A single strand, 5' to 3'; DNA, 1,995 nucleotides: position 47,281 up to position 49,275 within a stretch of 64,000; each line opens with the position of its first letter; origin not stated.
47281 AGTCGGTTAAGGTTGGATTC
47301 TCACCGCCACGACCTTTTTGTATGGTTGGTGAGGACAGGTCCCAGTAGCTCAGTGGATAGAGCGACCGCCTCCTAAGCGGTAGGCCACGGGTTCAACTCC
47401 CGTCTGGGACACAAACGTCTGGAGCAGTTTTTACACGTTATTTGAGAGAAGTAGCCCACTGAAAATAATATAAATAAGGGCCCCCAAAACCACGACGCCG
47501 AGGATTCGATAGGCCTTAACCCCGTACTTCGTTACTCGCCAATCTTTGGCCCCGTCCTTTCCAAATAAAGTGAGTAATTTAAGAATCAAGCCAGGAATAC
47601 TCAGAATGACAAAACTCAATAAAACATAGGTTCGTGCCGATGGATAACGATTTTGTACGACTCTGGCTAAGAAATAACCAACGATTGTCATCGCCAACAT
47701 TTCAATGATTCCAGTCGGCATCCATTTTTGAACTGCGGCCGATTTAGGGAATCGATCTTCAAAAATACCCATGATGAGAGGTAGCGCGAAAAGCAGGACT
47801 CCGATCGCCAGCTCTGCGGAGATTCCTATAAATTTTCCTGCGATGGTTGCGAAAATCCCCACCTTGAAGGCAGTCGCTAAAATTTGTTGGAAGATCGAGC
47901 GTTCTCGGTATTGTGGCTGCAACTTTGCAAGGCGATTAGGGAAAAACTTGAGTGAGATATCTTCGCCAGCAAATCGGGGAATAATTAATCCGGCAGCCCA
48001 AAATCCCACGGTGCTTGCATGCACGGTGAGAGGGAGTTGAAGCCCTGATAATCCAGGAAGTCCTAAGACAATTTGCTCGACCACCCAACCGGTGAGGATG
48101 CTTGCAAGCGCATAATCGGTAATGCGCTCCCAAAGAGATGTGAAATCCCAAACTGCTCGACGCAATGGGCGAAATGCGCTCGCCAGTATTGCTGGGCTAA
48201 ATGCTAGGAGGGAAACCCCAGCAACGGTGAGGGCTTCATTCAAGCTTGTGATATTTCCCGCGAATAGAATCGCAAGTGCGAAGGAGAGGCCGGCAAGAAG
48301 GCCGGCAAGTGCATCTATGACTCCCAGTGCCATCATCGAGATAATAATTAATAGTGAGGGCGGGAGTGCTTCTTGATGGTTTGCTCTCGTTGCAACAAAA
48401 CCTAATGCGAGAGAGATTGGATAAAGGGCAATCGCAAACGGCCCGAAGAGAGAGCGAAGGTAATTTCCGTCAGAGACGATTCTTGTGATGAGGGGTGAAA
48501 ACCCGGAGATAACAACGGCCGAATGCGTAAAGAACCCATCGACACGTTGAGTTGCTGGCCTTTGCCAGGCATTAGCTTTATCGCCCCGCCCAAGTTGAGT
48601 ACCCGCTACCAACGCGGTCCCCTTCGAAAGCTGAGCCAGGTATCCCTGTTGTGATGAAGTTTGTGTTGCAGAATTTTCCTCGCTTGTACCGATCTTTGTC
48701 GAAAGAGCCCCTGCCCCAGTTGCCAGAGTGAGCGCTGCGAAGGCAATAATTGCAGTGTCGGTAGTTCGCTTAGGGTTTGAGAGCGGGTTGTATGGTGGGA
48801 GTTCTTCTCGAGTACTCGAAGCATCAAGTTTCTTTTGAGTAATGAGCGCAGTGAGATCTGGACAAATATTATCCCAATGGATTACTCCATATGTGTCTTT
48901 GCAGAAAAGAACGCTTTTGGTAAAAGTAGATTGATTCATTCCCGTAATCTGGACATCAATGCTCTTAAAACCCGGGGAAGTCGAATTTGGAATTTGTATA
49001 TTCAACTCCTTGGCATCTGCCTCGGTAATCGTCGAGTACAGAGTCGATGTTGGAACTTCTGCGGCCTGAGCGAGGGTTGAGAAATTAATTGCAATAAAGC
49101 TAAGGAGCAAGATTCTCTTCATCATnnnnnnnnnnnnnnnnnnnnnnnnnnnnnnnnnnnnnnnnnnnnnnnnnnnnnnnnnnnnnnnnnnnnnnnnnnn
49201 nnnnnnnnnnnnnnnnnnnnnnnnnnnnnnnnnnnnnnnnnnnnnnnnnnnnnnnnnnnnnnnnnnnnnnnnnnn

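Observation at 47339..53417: Five-gene surface-protein cluster next to tRNA-Arg: two DUF3494 proteins, a dedicated sortase, a small helical protein and an unassigned polytopic membrane protein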

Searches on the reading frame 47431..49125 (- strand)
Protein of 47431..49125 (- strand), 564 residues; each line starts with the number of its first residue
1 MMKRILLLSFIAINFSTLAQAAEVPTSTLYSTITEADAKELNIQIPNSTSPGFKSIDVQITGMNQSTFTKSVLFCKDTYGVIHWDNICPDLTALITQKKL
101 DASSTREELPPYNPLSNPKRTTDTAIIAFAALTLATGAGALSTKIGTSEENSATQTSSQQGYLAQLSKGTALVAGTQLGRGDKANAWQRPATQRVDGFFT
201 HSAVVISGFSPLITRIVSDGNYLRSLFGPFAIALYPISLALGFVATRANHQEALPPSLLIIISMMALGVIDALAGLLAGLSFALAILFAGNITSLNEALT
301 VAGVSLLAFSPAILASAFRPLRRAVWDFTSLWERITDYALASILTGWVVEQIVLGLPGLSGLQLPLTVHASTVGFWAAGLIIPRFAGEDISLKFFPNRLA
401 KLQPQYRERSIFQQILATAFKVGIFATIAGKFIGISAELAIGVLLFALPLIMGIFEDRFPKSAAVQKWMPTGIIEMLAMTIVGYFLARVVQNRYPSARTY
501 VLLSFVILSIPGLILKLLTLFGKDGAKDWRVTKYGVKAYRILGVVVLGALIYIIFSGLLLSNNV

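Call 4: search_protein_families(library=pfam, proteins=[window:47431-49125:-], max_evalue=0.1)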
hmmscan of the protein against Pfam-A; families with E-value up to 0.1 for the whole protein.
window:47431-49125:- (564 aa): 0 families

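Call 5: search_protein_families(library=ncbifam, proteins=[window:47431-49125:-], max_evalue=0.1)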
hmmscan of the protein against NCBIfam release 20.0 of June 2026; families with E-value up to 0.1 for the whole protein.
window:47431-49125:- (564 aa): 0 families

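Call 6: find_homologous_proteins(query=window:47431-49125:-)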
Query window:47431-49125:- (564 aa): 90 proteins with E <= 0.001 among 8000 candidates.
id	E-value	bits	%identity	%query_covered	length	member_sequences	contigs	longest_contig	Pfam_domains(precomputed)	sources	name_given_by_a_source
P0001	0.0e+0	1206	100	100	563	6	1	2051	-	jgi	-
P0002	1.4e-243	828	66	100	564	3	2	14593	-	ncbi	-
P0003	1.3e-241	821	65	100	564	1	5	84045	-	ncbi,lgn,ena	-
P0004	1.0e-237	809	64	100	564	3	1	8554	-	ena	-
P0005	2.0e-234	798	63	100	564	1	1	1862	-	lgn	-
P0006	2.0e-231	788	63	100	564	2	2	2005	-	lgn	-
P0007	3.8e-231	787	63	100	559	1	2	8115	-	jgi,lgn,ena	jgi:hypothetical protein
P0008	1.0e-230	785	63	100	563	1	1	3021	-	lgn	-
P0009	2.7e-229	781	64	97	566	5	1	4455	-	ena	-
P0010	2.6e-227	774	61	100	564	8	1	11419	-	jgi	jgi:hypothetical protein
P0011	3.9e-223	760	62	100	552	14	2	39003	-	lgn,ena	-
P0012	1.2e-221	755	62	97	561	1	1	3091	-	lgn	-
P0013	7.8e-221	753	61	100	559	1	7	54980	-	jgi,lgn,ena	-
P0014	2.0e-220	751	60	100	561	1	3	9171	-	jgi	-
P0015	3.4e-220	751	61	100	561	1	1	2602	-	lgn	-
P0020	4.2e-219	747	60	100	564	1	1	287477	-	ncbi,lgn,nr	ncbi:MAG: hypothetical protein Q8K48_04350 [Candidatus Planktophila sp.]|nr:hypothetical protein [Ca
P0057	2.2e-119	418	43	80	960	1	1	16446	PF09479.17,PF11999.14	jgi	jgi:hypothetical protein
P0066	2.5e-104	368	35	98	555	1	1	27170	-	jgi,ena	jgi:hypothetical protein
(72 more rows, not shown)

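Call 7: find_encoding_contigs(protein=window:47431-49125:-, flank=10000, max_places=6)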
Protein window:47431-49125:- (564 aa): no gene with exactly this product is on record in the collection.

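Call 9: find_encoding_contigs(protein=P0057, flank=8000, max_places=2)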
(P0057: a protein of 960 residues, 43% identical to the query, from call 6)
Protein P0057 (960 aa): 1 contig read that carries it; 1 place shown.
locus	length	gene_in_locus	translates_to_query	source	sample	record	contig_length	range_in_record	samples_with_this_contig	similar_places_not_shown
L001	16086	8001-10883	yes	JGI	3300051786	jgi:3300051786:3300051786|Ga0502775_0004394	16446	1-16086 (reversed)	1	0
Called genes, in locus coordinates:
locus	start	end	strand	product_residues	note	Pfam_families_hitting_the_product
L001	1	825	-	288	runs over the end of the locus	PF00561:Abhydrolase_1, PF12146:Hydrolase_4 (faint), PF12697:Abhydrolase_6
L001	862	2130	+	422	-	PF01702:TGT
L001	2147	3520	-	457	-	PF00479:G6PD_N, PF02781:G6PD_C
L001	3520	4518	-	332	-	PF03446:NAD_binding_2, PF00393:6PGD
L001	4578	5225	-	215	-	PF01182:Glucosamine_iso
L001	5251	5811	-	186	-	PF13302:Acetyltransf_3, PF00583:Acetyltransf_1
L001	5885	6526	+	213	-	PF01128:IspD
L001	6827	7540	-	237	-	PF01128:IspD, PF12804:NTP_transf_3 (weak)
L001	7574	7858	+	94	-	-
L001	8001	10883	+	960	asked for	PF11999:Ice_binding, PF09479:Flg_new (weak)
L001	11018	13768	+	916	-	PF11999:Ice_binding, PF09479:Flg_new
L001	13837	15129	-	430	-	PF21135:DRL_cat, PF08666:SAF (weak)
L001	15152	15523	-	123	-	PF03829:PTSIIA_gutA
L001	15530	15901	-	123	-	PF03612:EIIBC-GUT_N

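Call 10: find_encoding_contigs(protein=P0020, flank=10000, max_places=2)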
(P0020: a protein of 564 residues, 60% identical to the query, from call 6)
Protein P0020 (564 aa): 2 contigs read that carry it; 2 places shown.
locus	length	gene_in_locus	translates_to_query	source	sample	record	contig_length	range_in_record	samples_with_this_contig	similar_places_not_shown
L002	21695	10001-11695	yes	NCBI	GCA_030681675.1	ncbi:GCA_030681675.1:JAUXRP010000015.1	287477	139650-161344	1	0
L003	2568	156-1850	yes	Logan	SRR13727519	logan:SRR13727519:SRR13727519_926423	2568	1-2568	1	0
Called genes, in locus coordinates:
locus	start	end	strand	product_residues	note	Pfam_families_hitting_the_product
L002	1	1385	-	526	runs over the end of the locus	PF01019:G_glu_transpept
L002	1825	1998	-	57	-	PF13783:DUF4177 (weak)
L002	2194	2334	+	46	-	-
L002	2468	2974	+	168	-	PF05163:DinB, PF12867:DinB_2 (weak)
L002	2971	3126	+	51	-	-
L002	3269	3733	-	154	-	PF00583:Acetyltransf_1, PF13673:Acetyltransf_10 (weak), PF13508:Acetyltransf_7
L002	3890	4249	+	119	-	PF09966:DUF2200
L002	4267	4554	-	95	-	PF12840:HTH_20 (weak), PF01022:HTH_5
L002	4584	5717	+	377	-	PF03773:ArsP_1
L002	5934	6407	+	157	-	PF00011:HSP20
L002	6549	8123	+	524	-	PF01266:DAO (faint), PF03486:HI0933_like (faint), PF07992:Pyr_redox_2, PF13738:Pyr_redox_3 (weak), PF00070:Pyr_redox, PF02852:Pyr_redox_dim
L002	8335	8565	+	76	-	-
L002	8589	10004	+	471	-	-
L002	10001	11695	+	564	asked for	-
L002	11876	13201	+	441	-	-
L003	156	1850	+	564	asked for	-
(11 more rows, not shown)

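Call 11: find_encoding_contigs(protein=P0066, flank=10000, max_places=2)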
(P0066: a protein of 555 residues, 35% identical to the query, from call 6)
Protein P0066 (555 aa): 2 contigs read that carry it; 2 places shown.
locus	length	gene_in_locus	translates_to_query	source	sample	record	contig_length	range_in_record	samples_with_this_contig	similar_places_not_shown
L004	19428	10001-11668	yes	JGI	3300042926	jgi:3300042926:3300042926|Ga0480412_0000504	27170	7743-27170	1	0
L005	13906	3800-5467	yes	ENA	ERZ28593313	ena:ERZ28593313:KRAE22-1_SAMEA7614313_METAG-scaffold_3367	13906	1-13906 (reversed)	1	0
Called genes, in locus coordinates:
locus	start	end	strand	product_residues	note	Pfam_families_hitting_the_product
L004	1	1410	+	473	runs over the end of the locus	PF00370:FGGY_N, PF02782:FGGY_C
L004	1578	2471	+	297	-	PF01261:AP_endonuc_2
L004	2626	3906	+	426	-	PF07992:Pyr_redox_2, PF13738:Pyr_redox_3 (faint)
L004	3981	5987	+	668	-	PF00149:Metallophos (weak), PF09587:PGA_cap, PF02872:5_nucleotid_C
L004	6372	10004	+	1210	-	-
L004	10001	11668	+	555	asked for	-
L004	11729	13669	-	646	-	-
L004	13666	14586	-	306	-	PF01633:Choline_kinase, PF01636:APH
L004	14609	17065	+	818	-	PF00070:Pyr_redox (faint), PF00890:FAD_binding_2, PF01266:DAO, PF07992:Pyr_redox_2 (faint), PF16350:FAO_M, PF01571:GCV_T, PF08669:GCV_T_C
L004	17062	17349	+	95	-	PF03992:ABM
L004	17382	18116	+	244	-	PF00106:adh_short, PF08659:KR, PF13561:adh_short_C2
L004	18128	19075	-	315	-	PF01408:GFO_IDH_MocA, PF02894:GFO_IDH_MocA_C, PF22725:GFO_IDH_MocA_C3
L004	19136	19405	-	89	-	-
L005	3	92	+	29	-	?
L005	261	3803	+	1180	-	-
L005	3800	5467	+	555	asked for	-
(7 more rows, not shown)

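Call 20: find_related_loci(query=A2, collection=genome_contigs, flank=10000)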
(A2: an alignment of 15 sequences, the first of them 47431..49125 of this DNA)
Query A2 (564 aa) in genome_contigs; peptide patterns used: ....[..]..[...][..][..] (x = any residue, [..] = any of these).
86 stretches matched a pattern; 62 encode a relative of the query (tblastn E <= 1e-3); 62 distinct loci.
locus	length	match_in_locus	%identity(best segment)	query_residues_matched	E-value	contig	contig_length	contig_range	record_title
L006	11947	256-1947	65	1-564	0e+0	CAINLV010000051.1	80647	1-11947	MAG: uncultured actinobacterium isolate Kiruna_bin-09407 genome assembly, contig: bin-09407:051/115, whole genome shotgu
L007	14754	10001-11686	62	3-564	0e+0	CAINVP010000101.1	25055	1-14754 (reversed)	MAG: uncultured actinobacterium isolate E14_bin-0159 genome assembly, contig: bin-0159:101/119, whole genome shotgun seq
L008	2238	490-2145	62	1-564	0e+0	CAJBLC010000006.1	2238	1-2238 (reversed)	MAG: uncultured actinobacterium isolate E-1_bin-164 genome assembly, contig: bin-164:006/170, whole genome shotgun seque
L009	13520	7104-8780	44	1-564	3e-143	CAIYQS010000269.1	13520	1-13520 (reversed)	MAG: uncultured actinobacterium isolate AlinenLipids_bin-0102 genome assembly, contig: bin-0102:269/271, whole genome sh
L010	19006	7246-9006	37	2-564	7e-117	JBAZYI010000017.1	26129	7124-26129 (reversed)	MAG: Candidatus Nanopelagicaceae bacterium isolate SO_2017_GW1_77 NODE_7686_length_26129_cov_2.525767_OW334_2017, whole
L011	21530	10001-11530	38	33-541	2e-112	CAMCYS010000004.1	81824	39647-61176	MAG: Bifidobacterium breve isolate MiE-22jul19-154 genome assembly, contig: MiE-22jul19-C181, whole genome shotgun seque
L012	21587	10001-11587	38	27-554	3e-112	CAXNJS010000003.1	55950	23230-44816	MAG: Candidatus Planktophila sp. isolate MsH-01oct19-84 genome assembly, contig: MsH-01oct19-C805, whole genome shotgun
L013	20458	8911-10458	38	27-541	5e-112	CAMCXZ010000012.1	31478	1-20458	MAG: Bifidobacterium breve isolate MiE-16apr19-227 genome assembly, contig: MiE-16apr19-C2378, whole genome shotgun sequ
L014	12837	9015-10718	36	1-554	1e-111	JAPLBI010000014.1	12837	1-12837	MAG: Actinomycetota bacterium isolate LacPavin_0818_WC55_MAG_48_7b LacPavin_0818_WC55_scaffold_459956, whole genome shot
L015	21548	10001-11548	38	27-541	3e-111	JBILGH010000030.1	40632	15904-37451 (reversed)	MAG: Candidatus Planktophila sp. isolate ME2016-09-23_3300044730_group7_bin67 Rohwer_bin325_scaffold_261_c1, whole genom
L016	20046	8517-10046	39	33-541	4e-111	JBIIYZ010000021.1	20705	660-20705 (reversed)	MAG: Candidatus Planktophila sp. isolate ME2005-11-08_3300042400_group2_bin168 Rohwer_bin273_scaffold_1400_c1, whole gen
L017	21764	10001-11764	37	2-561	1e-110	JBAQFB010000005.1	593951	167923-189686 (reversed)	MAG: Candidatus Nanopelagicaceae bacterium isolate MFD12003_ilm_asm_bin60 k127_71314, whole genome shotgun sequence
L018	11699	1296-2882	38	27-554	2e-110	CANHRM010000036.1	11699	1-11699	MAG: Actinobacteria bacterium isolate RE-4nov15-294 genome assembly, contig: RE-4nov15-C9195, whole genome shotgun seque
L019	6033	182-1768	38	27-554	5e-110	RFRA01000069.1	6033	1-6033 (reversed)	MAG: Actinomycetota bacterium isolate WB4_2_0618 contig_100_68, whole genome shotgun sequence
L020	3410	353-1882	39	33-541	7e-113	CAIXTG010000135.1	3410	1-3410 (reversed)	MAG: uncultured actinobacterium isolate UppL4_bin-798 genome assembly, contig: bin-798:135/226, whole genome shotgun seq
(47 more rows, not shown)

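Call 24: predict_structure(alignment_id=A1)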
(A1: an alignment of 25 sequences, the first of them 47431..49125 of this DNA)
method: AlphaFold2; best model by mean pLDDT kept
length: 564 residues; sequences in the alignment: 25
mean_pLDDT: 72.9   pTM: 0.71
mean pLDDT of the five models: 72.9, 69.5, 68.5, 68.5, 64.7
residues with pLDDT >= 90: 48; 70-90: 356; 50-70: 78; < 50: 82
segments of 3 or more residues with pLDDT < 50: 16-33, 121-175, 558-564
pLDDT, mean of each block of 10 residues (from residue 1): 72 54 35 51 72 77 59 79 77 68 76 67 45 40 30 26 38 54 78 85 81 80 85 92 89 88 92 92 92 89 88 72 56 78 84 83 83 90 85 81 75 86 85 84 85 81 78 73 78 76 79 80 68 75 76 58 30
secondary structure, 60 per line:
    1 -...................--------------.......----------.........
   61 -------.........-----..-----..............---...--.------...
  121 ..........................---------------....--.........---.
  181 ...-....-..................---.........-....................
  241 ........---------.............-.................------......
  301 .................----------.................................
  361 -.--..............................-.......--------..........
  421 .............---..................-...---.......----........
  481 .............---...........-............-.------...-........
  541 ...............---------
elements in order: H2-20 H35-41 E52-60 E68-76 H89-102 H118-146 H162-165 H168-176 H180-183 H185-188 H190-207 H211-219 H221-248 H258-270 H272-288 H295-317 H328-360 H365-394 H396-402 H411-433 H437-454 H463-468 H473-493 H497-507 H509-520 H533-555

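Call 28: fold_search(model_id=the predicted structure, library=pdb)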
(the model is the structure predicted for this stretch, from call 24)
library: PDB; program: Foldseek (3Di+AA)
matches with E <= 10: 345; with E <= 0.001: 0
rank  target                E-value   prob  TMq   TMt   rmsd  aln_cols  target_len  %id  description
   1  7sps_A                1.8e-01  0.13  0.12  0.14  22.1       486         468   13  Crystal structure of human glucose transporter GLUT3 bound with exofacial inhibitor SA47 (released 2022-05-18)
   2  9a52_A                2.5e-01  0.12  0.13  0.16  24.2       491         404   13  Integrative model of YCSG-FABL by crosslinking MS and deep learning (released 2024-09-18)
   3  10le_A                3.0e-01  0.10  0.11  0.16  24.9       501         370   14  X-ray structure of the Bacteroides fragilis Nramp/MntH divalent transition metal transporter WT in an inward-open, man (released 2026-03-04)
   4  7phq_B                4.4e-01  0.09  0.12  0.16  25.4       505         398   11  Structure of homo-dimeric Staphylococcus capitis divalent metal ion transporter (DMT) by NabFab-fiducial assisted cryo (released 2021-09-01)
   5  9j2n                  4.8e-01  0.09  0.13  0.14  22.3       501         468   13  Cryo-EM structure of the human glucose transporter, GLUT7 in outward-facing open conformation (released 2024-09-25)
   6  9a6h_B                5.4e-01  0.09  0.12  0.13  24.9       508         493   12  Integrative model of MRPA-MRPD by crosslinking MS and deep learning (released 2024-09-18)
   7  8qct                  5.4e-01  0.08  0.11  0.14  21.1       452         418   12  Cryo-EM structure of the inward-facing choline-bound FLVCR1 (released 2024-04-17)
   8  6c9w_A                5.6e-01  0.11  0.14  0.18  19.8       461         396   13  Crystal Structure of a ligand bound LacY/Nanobody Complex (released 2018-08-15)
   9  5aym                  5.9e-01  0.16  0.17  0.21  18.1       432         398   15  Crystal structure of a bacterial homologue of iron transporter ferroportin in outward-facing state with soaked iron (released 2015-11-04)
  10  6d9w_A                5.9e-01  0.06  0.11  0.14  23.4       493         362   12  Crystal structure of Deinococcus radiodurans MntH, an Nramp-family transition metal transporter, in the inward-open ap (released 2019-02-13)
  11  4ybq_A                6.9e-01  0.07  0.12  0.14  21.9       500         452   12  Rat GLUT5 with Fv in the outward-open form (released 2015-10-07)
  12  8sbe                  7.9e-01  0.09  0.15  0.19  22.3       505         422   10  Structure of the rat vesicular glutamate transporter 2 determined by single-particle Cryo-EM (released 2023-05-03)
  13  6l85_B                8.2e-01  0.05  0.10  0.12  25.5       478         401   11  The sodium-dependent phosphate transporter (released 2020-09-16)
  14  4ain_A                8.2e-01  0.05  0.11  0.12  25.9       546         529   14  Crystal structure of BetP with asymmetric protomers. (released 2012-06-06)
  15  6w4s_F                8.5e-01  0.10  0.16  0.19  22.1       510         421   11  Structure of apo human ferroportin in lipid nanodisc (released 2020-09-09)
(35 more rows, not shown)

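Call 29: search_protein_representatives(alignment_id=A1)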
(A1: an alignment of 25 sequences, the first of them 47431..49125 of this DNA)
Query: 25 sequences, 563 profile positions. Proteins with E-value up to 0.001 (for the whole library): 824; up to 1e-10: 733; up to 1e-30: 557. The best 150 are listed.
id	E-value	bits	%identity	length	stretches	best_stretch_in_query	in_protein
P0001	4.6e-244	827.4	-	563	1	2-563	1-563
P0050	1.9e-215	732.9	-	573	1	1-561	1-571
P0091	1.1e-212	723.8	-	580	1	1-562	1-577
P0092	3.9e-207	705.5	-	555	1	2-562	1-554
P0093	1.8e-190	650.4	-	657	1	3-559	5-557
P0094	3.2e-188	643.0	-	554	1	1-562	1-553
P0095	1.2e-182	624.7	-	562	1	1-559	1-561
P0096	1.5e-182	624.3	-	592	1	1-560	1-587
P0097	4.8e-178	609.5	-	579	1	2-561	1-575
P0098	7.3e-177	605.6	-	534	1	3-553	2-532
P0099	3.1e-170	583.7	-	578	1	3-556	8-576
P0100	2.0e-168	577.7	-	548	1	2-561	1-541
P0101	3.8e-165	566.9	-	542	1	12-551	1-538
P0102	3.3e-163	560.5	-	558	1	1-562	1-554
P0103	1.6e-160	551.6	-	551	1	1-561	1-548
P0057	6.5e-157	539.7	-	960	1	107-560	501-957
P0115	1.3e-138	479.3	-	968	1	100-560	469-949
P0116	9.8e-138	476.4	-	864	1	88-560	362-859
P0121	2.2e-131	455.4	-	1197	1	84-560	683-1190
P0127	1.1e-128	446.5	-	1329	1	84-559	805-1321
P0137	6.4e-117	407.7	-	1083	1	34-556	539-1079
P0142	1.7e-114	399.6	-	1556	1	90-527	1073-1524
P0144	2.9e-113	395.6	-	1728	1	99-551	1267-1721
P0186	1.0e-103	364.1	-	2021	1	42-554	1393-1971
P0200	5.4e-101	355.1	-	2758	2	150-550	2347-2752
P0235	5.0e-95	335.4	-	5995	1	102-551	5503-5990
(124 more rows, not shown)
